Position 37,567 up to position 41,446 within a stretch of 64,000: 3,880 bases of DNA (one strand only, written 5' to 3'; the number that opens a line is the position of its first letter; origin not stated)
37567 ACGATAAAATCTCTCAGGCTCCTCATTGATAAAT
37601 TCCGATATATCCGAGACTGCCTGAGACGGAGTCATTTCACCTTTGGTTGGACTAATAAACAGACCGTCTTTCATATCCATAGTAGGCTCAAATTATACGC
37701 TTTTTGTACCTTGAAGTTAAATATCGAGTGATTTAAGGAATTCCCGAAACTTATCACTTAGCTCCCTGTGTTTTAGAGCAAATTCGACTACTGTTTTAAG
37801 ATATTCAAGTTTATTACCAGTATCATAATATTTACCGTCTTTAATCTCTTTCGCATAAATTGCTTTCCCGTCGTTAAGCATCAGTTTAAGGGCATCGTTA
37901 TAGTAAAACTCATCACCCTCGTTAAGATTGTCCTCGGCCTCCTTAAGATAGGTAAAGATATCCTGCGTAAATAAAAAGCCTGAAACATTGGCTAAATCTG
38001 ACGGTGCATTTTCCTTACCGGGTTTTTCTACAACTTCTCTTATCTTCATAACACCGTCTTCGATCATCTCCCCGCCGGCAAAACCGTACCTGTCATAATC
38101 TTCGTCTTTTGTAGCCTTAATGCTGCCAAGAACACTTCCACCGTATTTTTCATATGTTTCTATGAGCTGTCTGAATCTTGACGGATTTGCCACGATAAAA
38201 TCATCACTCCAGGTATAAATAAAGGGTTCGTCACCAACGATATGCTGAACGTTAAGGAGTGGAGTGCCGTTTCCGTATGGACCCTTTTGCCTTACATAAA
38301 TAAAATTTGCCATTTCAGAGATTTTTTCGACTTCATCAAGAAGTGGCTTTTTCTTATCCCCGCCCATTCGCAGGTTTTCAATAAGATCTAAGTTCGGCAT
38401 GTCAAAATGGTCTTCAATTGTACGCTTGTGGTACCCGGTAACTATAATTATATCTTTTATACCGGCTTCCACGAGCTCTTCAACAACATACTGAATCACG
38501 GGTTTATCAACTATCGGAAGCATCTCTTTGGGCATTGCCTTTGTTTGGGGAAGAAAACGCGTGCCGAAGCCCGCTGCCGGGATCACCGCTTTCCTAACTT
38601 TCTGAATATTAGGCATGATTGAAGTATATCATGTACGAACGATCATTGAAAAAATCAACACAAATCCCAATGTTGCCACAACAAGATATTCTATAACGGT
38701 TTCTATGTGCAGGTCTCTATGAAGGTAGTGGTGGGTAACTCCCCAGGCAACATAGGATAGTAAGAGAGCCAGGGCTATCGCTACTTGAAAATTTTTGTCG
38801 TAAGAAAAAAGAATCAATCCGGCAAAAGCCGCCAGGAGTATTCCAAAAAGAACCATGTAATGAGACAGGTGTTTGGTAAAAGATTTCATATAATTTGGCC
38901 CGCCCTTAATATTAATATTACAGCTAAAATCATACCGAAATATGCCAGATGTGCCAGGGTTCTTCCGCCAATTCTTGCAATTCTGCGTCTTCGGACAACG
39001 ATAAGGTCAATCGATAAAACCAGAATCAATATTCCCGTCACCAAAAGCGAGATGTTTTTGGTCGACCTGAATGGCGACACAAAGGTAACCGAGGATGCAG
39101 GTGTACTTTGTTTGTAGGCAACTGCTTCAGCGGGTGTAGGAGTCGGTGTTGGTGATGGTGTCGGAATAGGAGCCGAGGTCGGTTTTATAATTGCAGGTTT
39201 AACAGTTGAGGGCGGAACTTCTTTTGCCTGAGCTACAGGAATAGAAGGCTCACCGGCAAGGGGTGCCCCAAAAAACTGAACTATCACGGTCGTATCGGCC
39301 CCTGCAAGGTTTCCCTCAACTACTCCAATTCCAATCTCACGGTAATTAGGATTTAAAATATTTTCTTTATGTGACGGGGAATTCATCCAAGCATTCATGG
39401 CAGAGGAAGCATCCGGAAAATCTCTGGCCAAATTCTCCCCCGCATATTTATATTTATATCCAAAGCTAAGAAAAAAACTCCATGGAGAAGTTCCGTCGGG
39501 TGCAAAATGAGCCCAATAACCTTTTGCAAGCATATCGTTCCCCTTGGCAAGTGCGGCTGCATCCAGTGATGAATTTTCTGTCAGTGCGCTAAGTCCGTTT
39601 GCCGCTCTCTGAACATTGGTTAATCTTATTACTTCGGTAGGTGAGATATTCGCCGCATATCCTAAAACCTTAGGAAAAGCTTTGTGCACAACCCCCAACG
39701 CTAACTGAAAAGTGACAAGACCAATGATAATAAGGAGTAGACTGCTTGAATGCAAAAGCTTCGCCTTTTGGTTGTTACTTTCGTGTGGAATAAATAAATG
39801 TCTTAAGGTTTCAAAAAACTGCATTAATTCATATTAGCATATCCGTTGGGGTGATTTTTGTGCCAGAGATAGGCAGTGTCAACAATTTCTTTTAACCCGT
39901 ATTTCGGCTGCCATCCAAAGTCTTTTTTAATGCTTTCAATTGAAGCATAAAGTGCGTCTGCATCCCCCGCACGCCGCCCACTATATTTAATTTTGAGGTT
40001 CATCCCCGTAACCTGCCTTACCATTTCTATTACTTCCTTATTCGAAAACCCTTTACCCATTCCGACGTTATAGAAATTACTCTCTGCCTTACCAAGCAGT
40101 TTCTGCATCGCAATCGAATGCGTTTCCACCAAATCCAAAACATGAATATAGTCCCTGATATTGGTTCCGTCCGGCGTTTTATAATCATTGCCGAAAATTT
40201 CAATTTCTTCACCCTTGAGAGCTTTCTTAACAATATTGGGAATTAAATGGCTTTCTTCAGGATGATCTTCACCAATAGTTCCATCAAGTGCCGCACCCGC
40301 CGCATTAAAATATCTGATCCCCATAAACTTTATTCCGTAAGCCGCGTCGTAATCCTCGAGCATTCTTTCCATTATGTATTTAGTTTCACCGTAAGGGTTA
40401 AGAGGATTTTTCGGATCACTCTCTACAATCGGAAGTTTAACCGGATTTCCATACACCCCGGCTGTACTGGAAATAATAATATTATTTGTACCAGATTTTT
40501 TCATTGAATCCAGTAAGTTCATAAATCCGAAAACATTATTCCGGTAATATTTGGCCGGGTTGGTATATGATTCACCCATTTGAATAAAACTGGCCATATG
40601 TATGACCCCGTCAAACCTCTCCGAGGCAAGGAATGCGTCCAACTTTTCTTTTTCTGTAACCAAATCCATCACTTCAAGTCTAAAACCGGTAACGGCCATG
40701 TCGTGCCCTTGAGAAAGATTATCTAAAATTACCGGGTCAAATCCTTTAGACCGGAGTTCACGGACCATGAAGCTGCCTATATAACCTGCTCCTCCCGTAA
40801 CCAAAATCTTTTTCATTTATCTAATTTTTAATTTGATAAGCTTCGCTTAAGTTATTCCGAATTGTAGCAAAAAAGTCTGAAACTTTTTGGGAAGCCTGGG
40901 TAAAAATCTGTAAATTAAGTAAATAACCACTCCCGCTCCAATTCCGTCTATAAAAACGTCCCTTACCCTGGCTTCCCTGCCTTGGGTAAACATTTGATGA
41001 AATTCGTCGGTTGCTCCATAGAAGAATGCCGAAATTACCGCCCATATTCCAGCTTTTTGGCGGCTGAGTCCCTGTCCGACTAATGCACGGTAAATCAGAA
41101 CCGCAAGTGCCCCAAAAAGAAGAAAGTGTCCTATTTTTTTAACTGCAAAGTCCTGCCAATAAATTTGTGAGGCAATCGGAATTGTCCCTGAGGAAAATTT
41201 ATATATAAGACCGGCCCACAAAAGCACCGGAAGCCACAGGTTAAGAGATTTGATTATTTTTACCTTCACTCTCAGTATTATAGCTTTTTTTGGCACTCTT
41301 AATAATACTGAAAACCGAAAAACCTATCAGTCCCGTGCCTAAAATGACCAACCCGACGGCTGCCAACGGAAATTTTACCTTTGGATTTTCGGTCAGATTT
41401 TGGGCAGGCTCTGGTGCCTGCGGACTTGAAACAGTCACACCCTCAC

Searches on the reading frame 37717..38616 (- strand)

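Call 37: search_protein_families(library=pfam, proteins=[window:37717-38616:-], max_evalue=0.001)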
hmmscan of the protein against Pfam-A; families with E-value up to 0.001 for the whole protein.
window:37717-38616:- (299 aa): 3 families
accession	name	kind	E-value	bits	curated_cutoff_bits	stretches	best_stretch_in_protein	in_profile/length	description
PF00483.29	NTP_transferase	-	2e-28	100.1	21.2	1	9-274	1-237/245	Nucleotidyl transferase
PF12804.13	NTP_transf_3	-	9.4e-08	32.8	27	1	10-82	1-66/160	MobA-like NTP transferase domain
PF01128.25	IspD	-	0.0003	21.1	27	1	10-104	3-93/221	2-C-methyl-D-erythritol 4-phosphate cytidylyltransferase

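Call 57: search_protein_families(library=ncbifam, proteins=[window:37717-38616:-], max_evalue=0.00001)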
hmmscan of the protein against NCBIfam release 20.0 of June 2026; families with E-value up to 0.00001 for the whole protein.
window:37717-38616:- (299 aa): 26 families (the best 25 are shown)
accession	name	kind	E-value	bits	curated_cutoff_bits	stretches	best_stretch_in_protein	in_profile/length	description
TIGR01099.1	galU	equivalog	1.9e-80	270.2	326.8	1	7-275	1-261/261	UTP--glucose-1-phosphate uridylyltransferase GalU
NF009928.0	PRK13389.1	equivalog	4.4e-53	180.4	548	1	5-295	6-295/302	UTP--glucose-1-phosphate uridylyltransferase GalU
NF007516.0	PRK10122.1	equivalog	1.9e-44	152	534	1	9-296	5-293/297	UTP--glucose-1-phosphate uridylyltransferase GalF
TIGR01105.1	galF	equivalog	3.9e-41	141.2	659.2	1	9-296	5-293/297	GalU regulator GalF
TIGR03992.1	Arch_glmU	subfamily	1e-29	103.6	292.1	2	9-72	2-65/393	bifunctional sugar-1-phosphate nucleotidylyltransferase/acetyltransferase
TIGR01208.1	rmlA_long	equivalog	1.4e-27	96.5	320.25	2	9-68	1-61/353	glucose-1-phosphate thymidylyltransferase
NF041313.1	UDPGP_AglF_Halo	equivalog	1.3e-22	80.4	400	2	9-72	2-65/234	UTP--glucose-1-phosphate uridylyltransferase AglF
NF041173.1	Sug_nt_acttase_Thmprot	equivalog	7.7e-16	58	600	1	9-270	2-218/405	bifunctional sugar-1-phosphate nucleotidylyltransferase/acetyltransferase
NF045761.1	NAMPUrTaseMurU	equivalog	2.6e-12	47.1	250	1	9-70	2-63/226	N-acetylmuramate alpha-1-phosphate uridylyltransferase MurU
TIGR01173.1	glmU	equivalog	3.3e-12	46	366.85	1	9-264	2-220/452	bifunctional UDP-N-acetylglucosamine diphosphorylase/glucosamine-1-phosphate N-acetyltransferase GlmU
NF012024.0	PRK15480.1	equivalog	6.7e-12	45.1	588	1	6-60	2-56/292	glucose-1-phosphate thymidylyltransferase RfbA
TIGR01207.1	rmlA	equivalog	2.9e-11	43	360.65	1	9-64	1-56/286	glucose-1-phosphate thymidylyltransferase RfbA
TIGR02623.1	G1P_cyt_trans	equivalog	4.9e-11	42.6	300.25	1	9-140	2-130/255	glucose-1-phosphate cytidylyltransferase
NF010934.1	PRK14354.1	equivalog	1.3e-10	40.4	450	0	10-71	2-60/447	bifunctional UDP-N-acetylglucosamine diphosphorylase/glucosamine-1-phosphate N-acetyltransferase GlmU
NF049965.1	GlMnHpPGnyltfHddC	equivalog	3e-10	40.1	300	1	9-78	2-71/221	D-glycero-D-manno-heptose 1-phosphate guanosyltransferase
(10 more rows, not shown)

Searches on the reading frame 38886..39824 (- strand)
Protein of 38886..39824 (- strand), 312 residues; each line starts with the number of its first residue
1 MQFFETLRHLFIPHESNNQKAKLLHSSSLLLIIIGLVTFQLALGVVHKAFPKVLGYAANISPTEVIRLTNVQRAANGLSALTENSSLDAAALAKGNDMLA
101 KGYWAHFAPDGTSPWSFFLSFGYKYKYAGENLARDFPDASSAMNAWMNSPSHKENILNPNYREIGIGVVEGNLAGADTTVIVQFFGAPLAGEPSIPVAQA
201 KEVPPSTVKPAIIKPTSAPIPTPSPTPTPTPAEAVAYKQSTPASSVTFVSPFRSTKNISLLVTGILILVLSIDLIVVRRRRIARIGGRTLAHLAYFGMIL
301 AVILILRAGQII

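Call 37: search_protein_families(library=pfam, proteins=[window:38886-39824:-], max_evalue=0.001)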
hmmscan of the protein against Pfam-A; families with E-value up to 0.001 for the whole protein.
window:38886-39824:- (312 aa): 1 family
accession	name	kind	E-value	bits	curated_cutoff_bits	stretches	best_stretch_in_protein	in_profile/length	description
PF00188.32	CAP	-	1.5e-17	65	21.1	1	67-172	2-106/117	Cysteine-rich secretory protein family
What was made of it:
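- Secreted-protein genes lie nearby: a CAP-domain gene at 38886-39824 and a lamin-tail-domain gene at 41241-42353 (call 37).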

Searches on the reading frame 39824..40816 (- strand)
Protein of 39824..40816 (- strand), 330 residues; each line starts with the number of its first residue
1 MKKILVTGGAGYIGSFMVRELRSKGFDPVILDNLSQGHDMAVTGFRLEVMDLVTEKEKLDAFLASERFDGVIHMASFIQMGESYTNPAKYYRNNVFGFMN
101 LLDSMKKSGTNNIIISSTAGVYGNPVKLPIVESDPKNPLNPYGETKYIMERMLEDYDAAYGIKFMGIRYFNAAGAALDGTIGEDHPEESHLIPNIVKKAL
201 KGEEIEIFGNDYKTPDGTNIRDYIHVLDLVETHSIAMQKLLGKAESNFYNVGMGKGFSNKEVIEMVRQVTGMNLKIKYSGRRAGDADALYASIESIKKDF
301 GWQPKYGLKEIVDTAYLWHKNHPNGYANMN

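Call 37: search_protein_families(library=pfam, proteins=[window:39824-40816:-], max_evalue=0.001)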
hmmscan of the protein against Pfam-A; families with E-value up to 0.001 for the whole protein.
window:39824-40816:- (330 aa): 8 families
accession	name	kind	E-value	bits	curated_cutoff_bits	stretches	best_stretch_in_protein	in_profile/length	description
PF01370.27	Epimerase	-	1.9e-52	178.5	20.9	1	4-252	1-240/240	NAD dependent epimerase/dehydratase family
PF16363.11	GDP_Man_Dehyd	-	1.8e-48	166.1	27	1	5-313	1-330/332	GDP-mannose 4,6 dehydratase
PF04321.23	RmlD_sub_bind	-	1.5e-13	51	27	1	3-157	2-140/287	RmlD substrate binding domain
PF02719.21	Polysacc_synt_2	-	1.1e-11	45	20.2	1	4-174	1-173/293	Polysaccharide biosynthesis protein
PF01073.25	3Beta_HSD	-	2e-11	43.9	22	1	5-243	1-235/280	3-beta hydroxysteroid dehydrogenase/isomerase family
PF07993.18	NAD_binding_4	-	3e-06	27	20.1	0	65-169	86-204/258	Male sterility protein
PF13460.12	NAD_binding_10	-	2e-05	25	27.2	1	8-160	1-138/184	NAD(P)H-binding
PF08659.16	KR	-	0.00024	21.5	22.6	0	4-126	3-145/180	KR domain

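Call 57: search_protein_families(library=ncbifam, proteins=[window:39824-40816:-], max_evalue=0.00001)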
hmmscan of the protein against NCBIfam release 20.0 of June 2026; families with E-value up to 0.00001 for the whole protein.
window:39824-40816:- (330 aa): 20 families
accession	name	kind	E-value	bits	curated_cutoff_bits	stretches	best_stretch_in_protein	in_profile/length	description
TIGR01179.1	galE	equivalog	4.8e-114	380.6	262.3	1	3-325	1-331/332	UDP-glucose 4-epimerase GalE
NF007956.0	PRK10675.1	subfamily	1.9e-72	244.2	394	1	3-327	2-337/338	UDP-glucose 4-epimerase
TIGR01181.1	dTDP_gluc_dehyt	equivalog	3.3e-38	131.6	365.1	1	3-323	1-315/321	dTDP-glucose 4,6-dehydratase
TIGR02197.1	heptose_epim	equivalog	1.4e-36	126.3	274.6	1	4-278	1-268/316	ADP-glyceromanno-heptose 6-epimerase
TIGR04180.1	EDH_00030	hypoth_equivalog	8.2e-27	94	475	1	4-306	1-296/297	NAD-dependent 4,6-dehydratase LegB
TIGR02622.1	CDP_4_6_dhtase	equivalog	2.8e-23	82.6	278.45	1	2-322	5-333/352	CDP-glucose 4,6-dehydratase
NF011728.1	PRK15181.1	equivalog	5e-23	81.6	760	1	2-320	16-338/348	Vi polysaccharide biosynthesis UDP-N-acetylglucosaminuronic acid C-4 epimerase TviC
NF047922.1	GDPFucSynFcl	equivalog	3.6e-19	69.4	500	1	2-322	3-304/308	GDP-L-fucose synthase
NF007490.0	PRK10084.1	subfamily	6.5e-16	58.3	649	1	3-107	2-113/361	dTDP-glucose 4,6-dehydratase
NF008360.0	PRK11150.1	equivalog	4.4e-15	55.7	452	1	4-267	2-251/310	ADP-glyceromanno-heptose 6-epimerase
NF007582.0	PRK10217.1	equivalog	3.3e-14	52.8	698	1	1-268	1-268/355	dTDP-glucose 4,6-dehydratase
NF042423.1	oxyalk_red_Shew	equivalog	8.9e-14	51.3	580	1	2-242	9-226/331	2-alkyl-3-oxoalkanoate reductase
NF042422.1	oxyalk_red_OleD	equivalog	1.5e-13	50.9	580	1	3-241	2-219/329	2-alkyl-3-oxoalkanoate reductase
TIGR01214.1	rmlD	equivalog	9.9e-13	47.8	224.05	1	3-216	1-184/285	dTDP-4-dehydrorhamnose reductase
NF043036.1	ErythonDh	equivalog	7.1e-12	45.2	325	1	3-157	2-164/321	D-erythronate dehydrogenase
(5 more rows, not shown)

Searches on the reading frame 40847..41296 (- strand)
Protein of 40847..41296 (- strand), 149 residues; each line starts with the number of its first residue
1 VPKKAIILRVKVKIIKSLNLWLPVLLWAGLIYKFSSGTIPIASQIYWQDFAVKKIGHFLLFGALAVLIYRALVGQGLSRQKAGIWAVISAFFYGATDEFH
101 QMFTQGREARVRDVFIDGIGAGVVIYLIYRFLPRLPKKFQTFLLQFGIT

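Call 37: search_protein_families(library=pfam, proteins=[window:40847-41296:-], max_evalue=0.001)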
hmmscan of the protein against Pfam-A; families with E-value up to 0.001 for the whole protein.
window:40847-41296:- (149 aa): 1 family
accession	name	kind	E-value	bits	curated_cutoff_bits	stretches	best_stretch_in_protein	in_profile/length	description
PF04892.17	VanZ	-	1.5e-14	55.2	30.1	1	43-129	52-123/126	VanZ like family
